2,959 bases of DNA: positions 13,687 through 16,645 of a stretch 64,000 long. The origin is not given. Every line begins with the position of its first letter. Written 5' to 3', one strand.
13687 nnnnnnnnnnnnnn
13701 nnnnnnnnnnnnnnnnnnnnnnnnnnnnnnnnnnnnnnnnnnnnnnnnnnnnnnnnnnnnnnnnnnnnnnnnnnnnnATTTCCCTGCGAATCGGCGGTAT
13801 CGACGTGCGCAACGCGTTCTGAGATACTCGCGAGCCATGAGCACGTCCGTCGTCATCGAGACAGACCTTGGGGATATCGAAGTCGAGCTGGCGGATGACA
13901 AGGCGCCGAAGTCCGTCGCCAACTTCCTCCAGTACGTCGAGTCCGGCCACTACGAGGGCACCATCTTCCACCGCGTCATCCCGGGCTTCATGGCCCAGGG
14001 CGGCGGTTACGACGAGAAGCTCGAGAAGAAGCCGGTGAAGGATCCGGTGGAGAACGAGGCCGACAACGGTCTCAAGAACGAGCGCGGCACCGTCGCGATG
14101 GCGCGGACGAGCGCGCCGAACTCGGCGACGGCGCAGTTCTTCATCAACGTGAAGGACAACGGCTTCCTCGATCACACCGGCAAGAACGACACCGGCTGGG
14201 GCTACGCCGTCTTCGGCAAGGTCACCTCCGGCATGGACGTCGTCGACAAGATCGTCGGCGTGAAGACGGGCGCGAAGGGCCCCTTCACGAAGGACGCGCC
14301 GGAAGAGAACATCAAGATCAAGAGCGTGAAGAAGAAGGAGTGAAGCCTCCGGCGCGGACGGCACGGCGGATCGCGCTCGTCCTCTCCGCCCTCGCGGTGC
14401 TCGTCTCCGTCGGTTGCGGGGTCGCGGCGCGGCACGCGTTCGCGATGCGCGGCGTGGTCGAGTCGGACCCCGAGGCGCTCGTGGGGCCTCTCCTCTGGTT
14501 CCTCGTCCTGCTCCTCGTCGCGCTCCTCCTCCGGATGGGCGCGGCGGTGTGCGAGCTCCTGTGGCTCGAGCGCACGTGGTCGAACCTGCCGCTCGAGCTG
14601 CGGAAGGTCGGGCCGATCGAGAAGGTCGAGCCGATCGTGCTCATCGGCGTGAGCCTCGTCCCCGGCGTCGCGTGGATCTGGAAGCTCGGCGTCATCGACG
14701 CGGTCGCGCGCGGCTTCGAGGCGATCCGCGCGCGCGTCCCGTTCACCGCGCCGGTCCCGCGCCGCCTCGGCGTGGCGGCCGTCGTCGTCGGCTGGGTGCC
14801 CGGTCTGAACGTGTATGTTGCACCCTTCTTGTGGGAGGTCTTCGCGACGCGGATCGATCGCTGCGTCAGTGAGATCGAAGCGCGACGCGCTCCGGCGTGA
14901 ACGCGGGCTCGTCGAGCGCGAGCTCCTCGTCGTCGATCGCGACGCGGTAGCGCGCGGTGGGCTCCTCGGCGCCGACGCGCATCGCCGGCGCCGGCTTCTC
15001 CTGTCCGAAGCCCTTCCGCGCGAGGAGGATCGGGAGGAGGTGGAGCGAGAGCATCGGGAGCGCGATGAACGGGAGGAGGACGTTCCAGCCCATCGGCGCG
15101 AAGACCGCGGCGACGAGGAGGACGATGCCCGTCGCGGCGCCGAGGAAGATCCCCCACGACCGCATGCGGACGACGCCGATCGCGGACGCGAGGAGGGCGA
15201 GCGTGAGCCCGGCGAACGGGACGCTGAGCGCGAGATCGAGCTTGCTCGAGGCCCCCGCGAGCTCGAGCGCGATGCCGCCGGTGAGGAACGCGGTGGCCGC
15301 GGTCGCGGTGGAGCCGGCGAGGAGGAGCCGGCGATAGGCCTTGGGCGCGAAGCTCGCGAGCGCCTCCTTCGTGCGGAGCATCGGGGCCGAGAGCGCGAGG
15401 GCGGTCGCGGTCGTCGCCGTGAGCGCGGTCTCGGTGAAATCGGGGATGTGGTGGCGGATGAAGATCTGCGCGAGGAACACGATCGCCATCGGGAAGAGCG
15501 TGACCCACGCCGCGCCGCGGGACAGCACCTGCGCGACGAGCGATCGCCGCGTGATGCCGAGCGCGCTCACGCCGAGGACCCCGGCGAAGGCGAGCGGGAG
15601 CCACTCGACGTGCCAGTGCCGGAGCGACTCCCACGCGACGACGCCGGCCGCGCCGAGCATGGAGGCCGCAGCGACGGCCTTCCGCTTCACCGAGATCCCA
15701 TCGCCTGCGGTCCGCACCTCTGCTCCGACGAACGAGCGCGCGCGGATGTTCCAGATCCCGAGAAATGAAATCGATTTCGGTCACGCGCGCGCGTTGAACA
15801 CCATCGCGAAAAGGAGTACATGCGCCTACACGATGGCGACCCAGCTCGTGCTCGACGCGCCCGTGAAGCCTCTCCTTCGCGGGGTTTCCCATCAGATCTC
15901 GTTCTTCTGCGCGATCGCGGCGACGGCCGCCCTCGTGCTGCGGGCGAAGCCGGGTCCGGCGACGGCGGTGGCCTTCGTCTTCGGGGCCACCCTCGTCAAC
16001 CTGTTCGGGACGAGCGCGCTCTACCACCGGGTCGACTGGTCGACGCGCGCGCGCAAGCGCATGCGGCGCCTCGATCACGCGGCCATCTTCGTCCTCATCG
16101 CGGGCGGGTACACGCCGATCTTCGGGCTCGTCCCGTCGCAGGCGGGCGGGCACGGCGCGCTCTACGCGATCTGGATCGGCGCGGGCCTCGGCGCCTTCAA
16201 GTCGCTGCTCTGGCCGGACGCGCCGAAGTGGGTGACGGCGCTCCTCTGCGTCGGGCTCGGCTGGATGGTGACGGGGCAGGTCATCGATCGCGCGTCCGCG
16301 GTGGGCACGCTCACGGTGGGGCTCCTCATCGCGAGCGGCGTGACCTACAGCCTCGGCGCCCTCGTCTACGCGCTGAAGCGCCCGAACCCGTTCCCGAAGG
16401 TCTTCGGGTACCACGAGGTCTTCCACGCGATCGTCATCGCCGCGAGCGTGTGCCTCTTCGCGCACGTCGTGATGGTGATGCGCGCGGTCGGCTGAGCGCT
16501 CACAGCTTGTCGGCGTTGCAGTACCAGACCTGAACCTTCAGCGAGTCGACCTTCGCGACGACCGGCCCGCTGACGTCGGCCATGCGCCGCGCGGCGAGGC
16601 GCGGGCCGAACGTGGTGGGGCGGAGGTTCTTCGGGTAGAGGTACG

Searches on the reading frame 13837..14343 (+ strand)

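Call 41: search_protein_families(library=pfam, proteins=[window:13837-14343:+], max_evalue=0.01)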
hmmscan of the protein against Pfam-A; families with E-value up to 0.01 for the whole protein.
window:13837-14343:+ (168 aa): 1 family
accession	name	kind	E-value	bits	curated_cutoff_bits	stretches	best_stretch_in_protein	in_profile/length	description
PF00160.26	Pro_isomerase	-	1.6e-49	168.7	21.7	1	5-165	2-158/159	Cyclophilin type peptidyl-prolyl cis-trans isomerase/CLD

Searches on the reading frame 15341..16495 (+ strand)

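Call 41: search_protein_families(library=pfam, proteins=[window:15341-16495:+], max_evalue=0.01)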
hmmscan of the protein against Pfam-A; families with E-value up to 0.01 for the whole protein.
window:15341-16495:+ (384 aa): 1 family
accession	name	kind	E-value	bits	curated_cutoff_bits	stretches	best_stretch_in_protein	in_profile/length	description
PF03006.26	HlyIII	-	6.3e-41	140.9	26.2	1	176-372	5-223/224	Haemolysin-III related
